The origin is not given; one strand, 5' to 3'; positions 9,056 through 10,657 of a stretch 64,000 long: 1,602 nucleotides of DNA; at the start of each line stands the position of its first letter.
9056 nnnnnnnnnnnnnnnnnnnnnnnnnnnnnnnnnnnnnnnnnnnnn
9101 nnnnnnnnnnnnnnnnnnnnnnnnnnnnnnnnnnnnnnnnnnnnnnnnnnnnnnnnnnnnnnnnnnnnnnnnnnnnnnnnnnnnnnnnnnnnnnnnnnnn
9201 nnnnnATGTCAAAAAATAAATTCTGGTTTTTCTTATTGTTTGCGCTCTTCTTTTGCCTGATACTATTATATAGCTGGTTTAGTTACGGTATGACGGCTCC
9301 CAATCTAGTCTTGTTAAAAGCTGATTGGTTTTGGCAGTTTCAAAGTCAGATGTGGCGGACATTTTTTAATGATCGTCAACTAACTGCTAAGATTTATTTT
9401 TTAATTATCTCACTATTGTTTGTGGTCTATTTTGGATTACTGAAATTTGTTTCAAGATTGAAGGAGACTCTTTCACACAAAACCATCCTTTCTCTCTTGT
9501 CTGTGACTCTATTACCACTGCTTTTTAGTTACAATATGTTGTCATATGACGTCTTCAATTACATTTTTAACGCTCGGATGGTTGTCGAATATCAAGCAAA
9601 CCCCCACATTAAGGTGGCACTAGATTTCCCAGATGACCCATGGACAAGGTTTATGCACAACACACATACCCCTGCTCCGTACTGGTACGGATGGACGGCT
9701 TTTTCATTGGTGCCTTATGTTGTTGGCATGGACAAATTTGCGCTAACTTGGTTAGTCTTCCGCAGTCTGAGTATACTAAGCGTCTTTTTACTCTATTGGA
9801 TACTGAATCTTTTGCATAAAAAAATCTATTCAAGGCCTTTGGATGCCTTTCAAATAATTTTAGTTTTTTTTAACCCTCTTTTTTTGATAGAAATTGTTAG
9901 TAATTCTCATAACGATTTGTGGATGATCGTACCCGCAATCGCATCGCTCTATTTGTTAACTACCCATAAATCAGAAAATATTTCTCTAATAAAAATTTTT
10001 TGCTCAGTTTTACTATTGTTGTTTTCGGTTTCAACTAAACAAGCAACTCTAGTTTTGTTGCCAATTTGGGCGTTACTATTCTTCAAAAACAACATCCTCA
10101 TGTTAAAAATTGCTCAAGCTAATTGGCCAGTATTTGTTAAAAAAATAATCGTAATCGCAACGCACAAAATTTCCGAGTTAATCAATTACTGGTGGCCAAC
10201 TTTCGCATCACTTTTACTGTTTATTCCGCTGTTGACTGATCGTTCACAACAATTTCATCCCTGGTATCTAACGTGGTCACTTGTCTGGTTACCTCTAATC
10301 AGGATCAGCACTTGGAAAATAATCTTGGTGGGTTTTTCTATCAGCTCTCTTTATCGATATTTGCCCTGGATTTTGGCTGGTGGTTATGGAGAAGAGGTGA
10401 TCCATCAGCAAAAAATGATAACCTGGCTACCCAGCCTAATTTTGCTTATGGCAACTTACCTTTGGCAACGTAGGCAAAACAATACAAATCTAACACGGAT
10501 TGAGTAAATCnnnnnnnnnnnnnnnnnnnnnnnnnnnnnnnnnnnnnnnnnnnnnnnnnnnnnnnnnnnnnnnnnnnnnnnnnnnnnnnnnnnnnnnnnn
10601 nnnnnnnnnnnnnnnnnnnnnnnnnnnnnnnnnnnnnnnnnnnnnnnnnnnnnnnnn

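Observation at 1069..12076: Surface-glycan cluster with two polyprenyl-P-sugar synthase plus GT-C transferase pairs and a GtrB-GtrA fusion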

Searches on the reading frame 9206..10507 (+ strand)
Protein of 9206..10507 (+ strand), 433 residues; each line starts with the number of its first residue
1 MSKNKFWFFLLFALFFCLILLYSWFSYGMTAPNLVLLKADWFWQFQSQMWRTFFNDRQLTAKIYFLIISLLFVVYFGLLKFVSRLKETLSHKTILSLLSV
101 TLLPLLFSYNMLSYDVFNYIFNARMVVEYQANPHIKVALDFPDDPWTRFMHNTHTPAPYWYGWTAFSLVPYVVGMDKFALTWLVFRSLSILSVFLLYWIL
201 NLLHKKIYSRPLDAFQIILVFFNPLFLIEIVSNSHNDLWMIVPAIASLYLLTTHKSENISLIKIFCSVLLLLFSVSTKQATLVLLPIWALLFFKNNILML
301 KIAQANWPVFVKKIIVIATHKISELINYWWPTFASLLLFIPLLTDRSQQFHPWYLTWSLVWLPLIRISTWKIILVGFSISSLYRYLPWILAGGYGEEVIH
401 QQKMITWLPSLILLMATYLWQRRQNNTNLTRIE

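Call 3: search_protein_families(library=pfam, proteins=[window:9206-10507:+], max_evalue=0.01)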
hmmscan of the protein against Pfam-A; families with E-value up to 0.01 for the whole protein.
window:9206-10507:+ (433 aa): 0 families

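Call 4: search_protein_families(library=ncbifam, proteins=[window:9206-10507:+], max_evalue=0.01)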
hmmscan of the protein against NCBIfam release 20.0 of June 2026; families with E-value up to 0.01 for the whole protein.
window:9206-10507:+ (433 aa): 0 families

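Call 14: search_solved_structures(query=window:9206-10507:+, max_evalue=10)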
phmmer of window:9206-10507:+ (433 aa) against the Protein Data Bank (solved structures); distinct sequences matched with E-value up to 10: 1.
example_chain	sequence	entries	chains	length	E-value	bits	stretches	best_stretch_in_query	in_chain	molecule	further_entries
7jwb_D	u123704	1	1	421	6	9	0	375-399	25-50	autonomous human heavy chain variable domain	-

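Call 16: find_homologous_proteins(query=window:9206-10507:+, max_evalue=0.001)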
Query window:9206-10507:+ (433 aa): 633 proteins with E <= 0.001 among 8000 candidates; the best 120 are listed.
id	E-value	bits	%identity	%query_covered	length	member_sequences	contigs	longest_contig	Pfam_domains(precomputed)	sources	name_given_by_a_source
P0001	4.2e-282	954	100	100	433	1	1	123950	PF26314.1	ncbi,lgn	ncbi:MAG: hypothetical protein ACOZAN_00255 [Patescibacteria group bacterium]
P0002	5.0e-133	463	52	100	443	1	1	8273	PF26314.1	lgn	-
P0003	1.7e-117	411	52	93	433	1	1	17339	PF26314.1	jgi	jgi:hypothetical protein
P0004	3.1e-117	410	51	92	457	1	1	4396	PF26314.1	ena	-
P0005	4.4e-117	410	48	95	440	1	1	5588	PF26314.1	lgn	-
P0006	1.0e-116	409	53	91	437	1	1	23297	PF26314.1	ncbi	-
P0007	2.6e-115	404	50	91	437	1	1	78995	PF26314.1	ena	-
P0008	2.0e-113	398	49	95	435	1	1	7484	PF26314.1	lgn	-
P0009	1.4e-112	395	50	93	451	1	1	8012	PF26314.1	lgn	-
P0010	2.4e-112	394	50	93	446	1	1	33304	PF26314.1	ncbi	-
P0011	2.8e-112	394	51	93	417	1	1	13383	PF26314.1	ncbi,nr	ncbi:MAG: hypothetical protein GF390_00505 [Candidatus Pacebacteria bacterium]|nr:hypothetical prote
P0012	2.2e-111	391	47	99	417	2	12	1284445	PF26314.1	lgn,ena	-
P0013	3.9e-111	390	49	94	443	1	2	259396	PF26314.1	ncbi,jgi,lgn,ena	jgi:hypothetical protein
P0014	8.0e-111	389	48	94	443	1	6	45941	PF26314.1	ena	-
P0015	4.6e-110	387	51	94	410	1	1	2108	PF26314.1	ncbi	-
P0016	1.9e-109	385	50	91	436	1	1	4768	PF26314.1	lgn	-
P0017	7.0e-109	383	48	91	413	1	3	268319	PF26314.1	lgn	-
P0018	9.8e-109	382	46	99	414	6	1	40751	PF26314.1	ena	-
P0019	1.0e-108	382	49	91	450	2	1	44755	PF26314.1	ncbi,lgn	ncbi:MAG: hypothetical protein PVJ09_04775 [Candidatus Woesebacteria bacterium]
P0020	1.5e-108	382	47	94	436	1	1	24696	PF26314.1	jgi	jgi:hypothetical protein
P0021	6.8e-108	380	48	97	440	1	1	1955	PF26314.1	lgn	-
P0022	1.3e-107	379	48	93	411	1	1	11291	PF26314.1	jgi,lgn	jgi:hypothetical protein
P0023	1.6e-107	378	50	94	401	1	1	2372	PF26314.1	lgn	-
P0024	1.9e-107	378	48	98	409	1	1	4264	PF26314.1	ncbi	ncbi:hypothetical protein BH10PAT2_BH10PAT2_2220 [soil metagenome]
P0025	2.0e-107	378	50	93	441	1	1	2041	PF26314.1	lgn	-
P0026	2.5e-107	378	50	91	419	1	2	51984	PF26314.1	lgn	-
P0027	3.2e-107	377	46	99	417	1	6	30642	PF26314.1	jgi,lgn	jgi:hypothetical protein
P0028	4.0e-107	377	47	94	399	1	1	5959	PF26314.1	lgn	-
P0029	5.1e-107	377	46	98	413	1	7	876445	PF26314.1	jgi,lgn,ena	-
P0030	6.9e-107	376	47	100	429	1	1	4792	PF26314.1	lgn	-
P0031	8.9e-107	376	48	97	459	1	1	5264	PF26314.1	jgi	jgi:hypothetical protein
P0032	1.0e-106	376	46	97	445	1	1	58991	PF26314.1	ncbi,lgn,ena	-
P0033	1.2e-106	376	46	96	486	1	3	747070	PF26314.1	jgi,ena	-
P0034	1.3e-106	375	48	94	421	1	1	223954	PF26314.1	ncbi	-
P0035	1.5e-106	375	48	93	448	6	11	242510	PF26314.1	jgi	jgi:hypothetical protein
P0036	1.5e-106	375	47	94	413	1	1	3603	PF26314.1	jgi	-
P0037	2.3e-106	375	49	94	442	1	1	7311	PF26314.1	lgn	-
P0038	4.6e-106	374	48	95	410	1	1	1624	PF26314.1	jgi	jgi:hypothetical protein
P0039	5.9e-106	373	48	97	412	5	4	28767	PF26314.1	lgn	-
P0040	9.0e-106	373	47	96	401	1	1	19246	PF26314.1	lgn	-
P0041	9.3e-106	373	49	90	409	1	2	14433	PF26314.1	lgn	-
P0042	1.8e-105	372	46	94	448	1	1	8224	PF26314.1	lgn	-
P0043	5.0e-105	370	46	99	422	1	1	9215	PF26314.1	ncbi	-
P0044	6.2e-105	370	48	88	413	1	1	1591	PF26314.1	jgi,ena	-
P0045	7.3e-105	370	50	91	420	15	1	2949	PF26314.1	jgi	jgi:hypothetical protein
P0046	1.7e-104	368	48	96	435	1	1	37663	PF26314.1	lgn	-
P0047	4.2e-104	367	45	95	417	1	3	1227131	PF26314.1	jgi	jgi:hypothetical protein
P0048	6.3e-104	367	45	97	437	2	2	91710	PF26314.1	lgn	-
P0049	1.2e-103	366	48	91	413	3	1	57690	PF26314.1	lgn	-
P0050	1.2e-103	366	44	94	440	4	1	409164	PF26314.1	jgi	-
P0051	1.2e-103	366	46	96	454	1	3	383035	PF26314.1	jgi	jgi:hypothetical protein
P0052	1.4e-103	366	46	94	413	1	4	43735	PF26314.1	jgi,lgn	-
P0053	1.4e-103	365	46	94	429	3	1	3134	PF26314.1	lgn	-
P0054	1.6e-103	365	49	95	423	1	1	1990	PF26314.1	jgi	jgi:hypothetical protein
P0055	1.7e-103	365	46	90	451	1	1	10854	PF26314.1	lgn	-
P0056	2.6e-103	365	48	91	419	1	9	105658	PF26314.1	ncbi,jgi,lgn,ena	jgi:hypothetical protein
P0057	3.4e-103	364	45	97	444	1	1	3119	PF26314.1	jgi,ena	-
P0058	3.6e-103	364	45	96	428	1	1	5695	PF26314.1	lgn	-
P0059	3.9e-103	364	50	94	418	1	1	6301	PF26314.1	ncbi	-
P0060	5.6e-103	363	46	96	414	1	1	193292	PF26314.1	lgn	-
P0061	6.5e-103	363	45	92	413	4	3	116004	PF26314.1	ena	-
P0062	7.9e-103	363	44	94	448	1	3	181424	PF26314.1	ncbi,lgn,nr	ncbi:MAG: hypothetical protein H6773_01655 [Pseudomonadales bacterium]|nr:hypothetical protein [Cand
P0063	8.0e-103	363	49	95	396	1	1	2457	PF26314.1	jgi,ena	-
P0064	2.7e-102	361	45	98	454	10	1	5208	PF26314.1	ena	-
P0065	3.3e-102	361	49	89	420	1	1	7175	PF26314.1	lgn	-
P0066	3.4e-102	361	48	91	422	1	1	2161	PF26314.1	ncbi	-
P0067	3.8e-102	361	47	94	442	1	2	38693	PF26314.1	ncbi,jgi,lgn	jgi:hypothetical protein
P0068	4.0e-102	361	49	91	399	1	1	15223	PF26314.1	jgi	jgi:hypothetical protein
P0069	4.7e-102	360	48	94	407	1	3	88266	PF26314.1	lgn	-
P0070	5.4e-102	360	50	95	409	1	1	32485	PF26314.1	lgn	-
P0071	7.7e-102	360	49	96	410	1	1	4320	PF26314.1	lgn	-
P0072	8.0e-102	360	46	92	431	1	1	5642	PF26314.1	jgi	jgi:hypothetical protein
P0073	1.1e-101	359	47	99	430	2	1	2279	PF26314.1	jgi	-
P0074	1.2e-101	359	47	93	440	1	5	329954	PF26314.1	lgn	-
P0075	1.2e-101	359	47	94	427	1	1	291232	PF26314.1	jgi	jgi:hypothetical protein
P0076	1.9e-101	358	44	97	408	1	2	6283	PF26314.1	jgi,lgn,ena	-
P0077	2.3e-101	358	47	91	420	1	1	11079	PF26314.1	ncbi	-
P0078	3.5e-101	358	45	92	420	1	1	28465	PF26314.1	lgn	-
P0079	3.7e-101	357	45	95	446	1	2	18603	PF26314.1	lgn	-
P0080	4.1e-101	357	46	96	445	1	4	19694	PF26314.1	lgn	-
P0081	4.4e-101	357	41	98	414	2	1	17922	PF26314.1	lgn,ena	-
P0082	5.1e-101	357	46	98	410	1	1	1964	PF26314.1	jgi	-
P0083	6.2e-101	357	50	89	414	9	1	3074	PF26314.1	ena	-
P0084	7.4e-101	356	46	93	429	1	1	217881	PF26314.1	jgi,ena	jgi:hypothetical protein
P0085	8.0e-101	356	46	93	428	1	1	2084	PF26314.1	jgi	jgi:hypothetical protein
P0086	8.3e-101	356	45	94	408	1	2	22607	PF26314.1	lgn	-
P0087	8.3e-101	356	50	92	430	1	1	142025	PF26314.1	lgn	-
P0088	1.2e-100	356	45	98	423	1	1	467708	PF26314.1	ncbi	-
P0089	1.3e-100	356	47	92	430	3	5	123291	PF26314.1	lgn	-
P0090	2.7e-100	355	48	90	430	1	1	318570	PF26314.1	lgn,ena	-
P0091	5.2e-100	354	51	89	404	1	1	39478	PF26314.1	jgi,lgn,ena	-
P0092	5.9e-100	354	46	95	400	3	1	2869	PF26314.1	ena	-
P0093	8.5e-100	353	43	93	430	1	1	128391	PF26314.1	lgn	-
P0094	1.0e-99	353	47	92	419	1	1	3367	PF26314.1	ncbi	-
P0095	1.2e-99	353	44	94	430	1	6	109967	PF26314.1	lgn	-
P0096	1.3e-99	352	48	86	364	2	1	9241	PF26314.1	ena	-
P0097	1.7e-99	352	46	93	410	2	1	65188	PF26314.1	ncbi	-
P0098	2.1e-99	352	49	94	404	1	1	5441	PF26314.1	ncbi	-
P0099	2.5e-99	351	49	91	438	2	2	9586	PF26314.1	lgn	-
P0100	3.0e-99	351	48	92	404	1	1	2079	PF26314.1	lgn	-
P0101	3.1e-99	351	47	94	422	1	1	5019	PF26314.1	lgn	-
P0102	3.2e-99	351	46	93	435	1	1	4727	PF26314.1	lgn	-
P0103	4.5e-99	351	48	93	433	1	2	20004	PF26314.1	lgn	-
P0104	5.3e-99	350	48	95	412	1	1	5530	PF26314.1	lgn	-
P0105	6.7e-99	350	45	96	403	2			PF26314.1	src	-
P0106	7.1e-99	350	49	91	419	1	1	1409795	PF26314.1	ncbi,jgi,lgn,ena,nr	ncbi:MAG TPA: hypothetical protein VD999_04575 [Vitreimonas sp.]|nr:hypothetical protein [Vitreimona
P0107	7.2e-99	350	45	96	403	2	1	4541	PF26314.1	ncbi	-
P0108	9.6e-99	350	46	96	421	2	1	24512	PF26314.1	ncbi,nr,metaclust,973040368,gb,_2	ncbi:MAG: hypothetical protein XD95_0002 [Microgenomates bacterium 39_7]|nr:MAG: hypothetical protei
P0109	1.3e-98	349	48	90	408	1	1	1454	PF26314.1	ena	-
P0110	1.4e-98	349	48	96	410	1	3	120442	PF26314.1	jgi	jgi:hypothetical protein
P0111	1.5e-98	349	48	93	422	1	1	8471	PF26314.1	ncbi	-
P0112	1.5e-98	349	48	92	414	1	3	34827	PF26314.1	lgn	-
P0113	1.7e-98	349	48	92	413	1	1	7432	PF26314.1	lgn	-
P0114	1.8e-98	349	45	94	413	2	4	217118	PF26314.1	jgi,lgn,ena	-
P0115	2.0e-98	348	48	92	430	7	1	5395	PF26314.1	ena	-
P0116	2.9e-98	348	47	96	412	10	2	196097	PF26314.1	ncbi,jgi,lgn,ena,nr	ncbi:MAG: hypothetical protein AUK08_01445 [Candidatus Pacebacteria bacterium CG2_30_36_39]|nr:MAG: 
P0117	3.4e-98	348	46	95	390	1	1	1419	PF26314.1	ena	-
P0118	3.9e-98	348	45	93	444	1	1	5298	PF26314.1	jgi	jgi:hypothetical protein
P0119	4.0e-98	347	48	94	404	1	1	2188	PF26314.1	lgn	-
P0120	4.1e-98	347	46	93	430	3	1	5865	PF26314.1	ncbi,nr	ncbi:MAG: alpha,6-mannosyltransferase [Patescibacteria group bacterium]|nr:alpha,6-mannosyltransfera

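Call 17: find_encoding_contigs(protein=P0001, flank=10000, max_places=3)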
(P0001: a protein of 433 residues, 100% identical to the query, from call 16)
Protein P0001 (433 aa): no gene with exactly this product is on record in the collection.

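Call 18: search_protein_families(library=pfam, proteins=[window:9206-10507:+], max_evalue=10)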
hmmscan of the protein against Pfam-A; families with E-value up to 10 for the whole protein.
window:9206-10507:+ (433 aa): 1 family
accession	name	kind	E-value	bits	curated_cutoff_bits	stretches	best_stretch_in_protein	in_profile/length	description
PF23535.1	Microp_apicomplexa_21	-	0.68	10.5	27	0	93-133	22-64/76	Apicomplexa microprotein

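Call 19: find_encoding_contigs(protein=P0012, flank=10000, max_places=2)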
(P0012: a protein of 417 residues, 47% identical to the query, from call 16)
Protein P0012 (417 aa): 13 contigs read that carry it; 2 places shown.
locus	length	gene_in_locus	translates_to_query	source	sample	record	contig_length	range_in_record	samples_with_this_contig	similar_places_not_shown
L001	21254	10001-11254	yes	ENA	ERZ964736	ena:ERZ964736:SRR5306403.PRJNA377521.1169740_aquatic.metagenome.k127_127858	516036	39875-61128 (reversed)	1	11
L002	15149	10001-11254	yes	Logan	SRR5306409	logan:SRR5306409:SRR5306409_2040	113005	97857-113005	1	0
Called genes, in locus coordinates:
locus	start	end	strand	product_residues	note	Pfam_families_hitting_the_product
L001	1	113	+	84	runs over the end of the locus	-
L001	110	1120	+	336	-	PF01073:3Beta_HSD, PF01370:Epimerase, PF02719:Polysacc_synt_2, PF04321:RmlD_sub_bind, PF05368:NmrA (weak), PF07993:NAD_binding_4, PF13460:NAD_binding_10, PF16363:GDP_Man_Dehyd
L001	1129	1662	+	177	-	PF00908:dTDP_sugar_isom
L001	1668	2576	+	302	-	PF01370:Epimerase, PF04321:RmlD_sub_bind, PF01073:3Beta_HSD, PF02719:Polysacc_synt_2 (faint), PF16363:GDP_Man_Dehyd, PF13460:NAD_binding_10 (weak), PF07993:NAD_binding_4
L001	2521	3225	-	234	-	PF01746:tRNA_m1G_MT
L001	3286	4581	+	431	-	PF01210:NAD_Gly3P_dh_N (faint), PF01262:AlaDh_PNT_C (faint), PF02737:3HCDH_N (faint), PF03446:NAD_binding_2 (faint), PF03721:UDPG_MGDP_dh_N, PF03807:F420_oxidored (faint), PF00984:UDPG_MGDP_dh, PF03720:UDPG_MGDP_dh_C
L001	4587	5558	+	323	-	PF01073:3Beta_HSD (weak), PF01370:Epimerase, PF02719:Polysacc_synt_2 (faint), PF04321:RmlD_sub_bind (weak), PF16363:GDP_Man_Dehyd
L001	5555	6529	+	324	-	PF01370:Epimerase, PF04321:RmlD_sub_bind, PF05368:NmrA (weak), PF16363:GDP_Man_Dehyd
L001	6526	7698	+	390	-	PF00535:Glycos_transf_2, PF10111:Glyco_tranf_2_2 (faint), PF04138:GtrA_DPMS_TM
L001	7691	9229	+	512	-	PF13231:PMT_2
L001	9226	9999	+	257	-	PF00535:Glycos_transf_2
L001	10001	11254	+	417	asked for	PF26314:MptA_B_family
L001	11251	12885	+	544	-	PF02366:PMT (weak), PF13231:PMT_2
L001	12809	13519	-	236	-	PF00072:Response_reg, PF00486:Trans_reg_C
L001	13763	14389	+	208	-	-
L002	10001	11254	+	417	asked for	PF26314:MptA_B_family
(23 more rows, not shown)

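Call 20: find_encoding_contigs(protein=P0106, flank=10000, max_places=2)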
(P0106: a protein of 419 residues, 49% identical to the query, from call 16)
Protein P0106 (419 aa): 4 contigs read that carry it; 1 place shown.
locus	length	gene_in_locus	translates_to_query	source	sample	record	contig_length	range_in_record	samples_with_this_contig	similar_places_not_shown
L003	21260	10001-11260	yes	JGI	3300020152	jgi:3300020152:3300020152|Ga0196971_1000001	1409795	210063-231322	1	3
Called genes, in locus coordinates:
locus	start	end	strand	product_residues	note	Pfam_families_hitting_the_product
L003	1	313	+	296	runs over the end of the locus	PF01370:Epimerase, PF04321:RmlD_sub_bind, PF01073:3Beta_HSD, PF02719:Polysacc_synt_2 (weak), PF13460:NAD_binding_10 (weak), PF16363:GDP_Man_Dehyd, PF07993:NAD_binding_4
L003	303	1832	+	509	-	-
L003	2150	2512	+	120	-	-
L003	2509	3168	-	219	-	PF01746:tRNA_m1G_MT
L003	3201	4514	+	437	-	PF01210:NAD_Gly3P_dh_N (faint), PF02737:3HCDH_N (weak), PF03446:NAD_binding_2 (weak), PF03721:UDPG_MGDP_dh_N, PF03807:F420_oxidored (faint), PF00984:UDPG_MGDP_dh, PF03720:UDPG_MGDP_dh_C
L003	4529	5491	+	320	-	PF04321:RmlD_sub_bind (weak), PF01370:Epimerase, PF02719:Polysacc_synt_2 (faint), PF16363:GDP_Man_Dehyd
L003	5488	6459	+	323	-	PF01370:Epimerase, PF04321:RmlD_sub_bind, PF05368:NmrA, PF13460:NAD_binding_10 (faint), PF16363:GDP_Man_Dehyd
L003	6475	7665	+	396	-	PF00535:Glycos_transf_2, PF04138:GtrA_DPMS_TM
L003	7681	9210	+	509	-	PF13231:PMT_2 (weak)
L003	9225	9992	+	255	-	PF00535:Glycos_transf_2, PF10111:Glyco_tranf_2_2 (weak)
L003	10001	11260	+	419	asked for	PF26314:MptA_B_family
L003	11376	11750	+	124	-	-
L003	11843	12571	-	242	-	-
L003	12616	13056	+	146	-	-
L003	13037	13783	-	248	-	-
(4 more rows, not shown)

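Call 33: find_related_loci(query=A1, collection=genome_contigs, flank=10000)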
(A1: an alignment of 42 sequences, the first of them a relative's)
Query A1 (433 aa) in genome_contigs; peptide patterns used: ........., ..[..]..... (x = any residue, [..] = any of these).
187 stretches matched a pattern; 162 encode a relative of the query (tblastn E <= 1e-3); the best 80 are kept; 80 distinct loci.
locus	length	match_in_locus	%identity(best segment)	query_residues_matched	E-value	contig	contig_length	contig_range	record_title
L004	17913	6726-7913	53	22-416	4e-116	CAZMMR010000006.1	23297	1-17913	MAG TPA_asm: uncultured Pseudomonadales bacterium isolate SRP141376_co2_351 genome assembly, contig: NODE_4606_length_23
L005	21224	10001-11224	50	11-414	3e-111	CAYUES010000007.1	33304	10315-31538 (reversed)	MAG TPA_asm: uncultured Pseudomonadales bacterium isolate SRP329715_co2_11 genome assembly, contig: NODE_2770_length_333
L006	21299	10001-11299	44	21-425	3e-110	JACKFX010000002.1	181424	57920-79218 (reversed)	MAG: Pseudomonadales bacterium isolate HK-STAS-PATE-16 HK-STAS-PATE-16_2, whole genome shotgun sequence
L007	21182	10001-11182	47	2-419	3e-110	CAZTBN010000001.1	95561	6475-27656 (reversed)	MAG TPA_asm: uncultured Pseudomonadales bacterium isolate SRP192927_co3_110 genome assembly, contig: NODE_306_length_955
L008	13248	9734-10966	45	10-415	1e-108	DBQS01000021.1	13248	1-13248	MAG TPA_asm: Patescibacteria group bacterium UBA1388 UBA1388_contig_41575, whole genome shotgun sequence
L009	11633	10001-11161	51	7-407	3e-108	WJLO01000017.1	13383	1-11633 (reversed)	MAG: Candidatus Paceibacterota bacterium isolate Bin_542 k141_516045, whole genome shotgun sequence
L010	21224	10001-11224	48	1-422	7e-107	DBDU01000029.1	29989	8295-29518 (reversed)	MAG TPA_asm: Patescibacteria group bacterium UBA924 UBA924_contig_349, whole genome shotgun sequence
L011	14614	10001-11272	45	1-430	1e-106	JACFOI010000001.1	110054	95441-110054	MAG: Patescibacteria group bacterium isolate BROCD046 NODE_205_length_110054_cov_8.181793, whole genome shotgun sequence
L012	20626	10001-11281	46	10-428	2e-106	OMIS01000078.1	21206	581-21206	bacterium isolate AM_0466 genome assembly, contig: AM_0466_78, whole genome shotgun sequence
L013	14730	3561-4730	47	25-407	5e-103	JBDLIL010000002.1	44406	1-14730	MAG: Patescibacteria group bacterium isolate MAG029 MAG029_2, whole genome shotgun sequence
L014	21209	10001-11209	44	9-427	1e-102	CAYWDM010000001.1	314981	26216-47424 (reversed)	MAG TPA_asm: uncultured Pseudomonadales bacterium isolate SRP272421_co4_48 genome assembly, contig: NODE_4_length_314981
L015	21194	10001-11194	47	11-426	2e-101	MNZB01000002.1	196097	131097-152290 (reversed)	MAG: Candidatus Pacebacteria bacterium CG2_30_36_39 cg2_3.0_scaffold_6_c, whole genome shotgun sequence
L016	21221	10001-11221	46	1-428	1e-101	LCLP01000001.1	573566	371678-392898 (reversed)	MAG: Candidatus Pacebacteria bacterium GW2011_GWA1_46_10 UX28_C0001, whole genome shotgun sequence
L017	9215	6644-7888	46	1-428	2e-100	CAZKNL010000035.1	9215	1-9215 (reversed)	MAG TPA_asm: uncultured Pseudomonadales bacterium isolate SRP200132_co2_242 genome assembly, contig: NODE_7276_length_92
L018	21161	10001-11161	49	13-407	6e-100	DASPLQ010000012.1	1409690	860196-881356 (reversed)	MAG TPA_asm: Vitreimonas sp. isolate SMAG_U12069 k141_91001, whole genome shotgun sequence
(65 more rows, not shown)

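Call 40: predict_structure(alignment_id=A1)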
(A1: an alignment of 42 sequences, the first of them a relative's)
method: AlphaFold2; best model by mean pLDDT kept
length: 433 residues; sequences in the alignment: 42
mean_pLDDT: 89.8   pTM: 0.89
mean pLDDT of the five models: 89.8, 89.3, 88.9, 88.0, 87.5
residues with pLDDT >= 90: 262; 70-90: 151; 50-70: 20; < 50: 0
segments of 3 or more residues with pLDDT < 50: none
pLDDT, mean of each block of 10 residues (from residue 1): 94 98 90 72 89 93 97 98 92 97 87 75 89 88 75 72 83 82 87 97 95 97 96 87 97 84 96 92 95 84 86 86 88 96 88 91 96 96 95 92 96 95 86 63
secondary structure, 60 per line:
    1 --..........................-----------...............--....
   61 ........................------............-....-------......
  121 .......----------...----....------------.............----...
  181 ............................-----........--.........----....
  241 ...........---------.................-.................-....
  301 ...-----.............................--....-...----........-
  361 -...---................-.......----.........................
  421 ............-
elements in order: H3-28 H40-54 H57-84 H91-102 H104-107 H115-127 H145-148 H161-173 H178-208 H214-221 H224-232 H237-251 H261-277 H279-295 H297-303 H309-337 H340-343 H352-359 H368-383 H385-391 H396-432
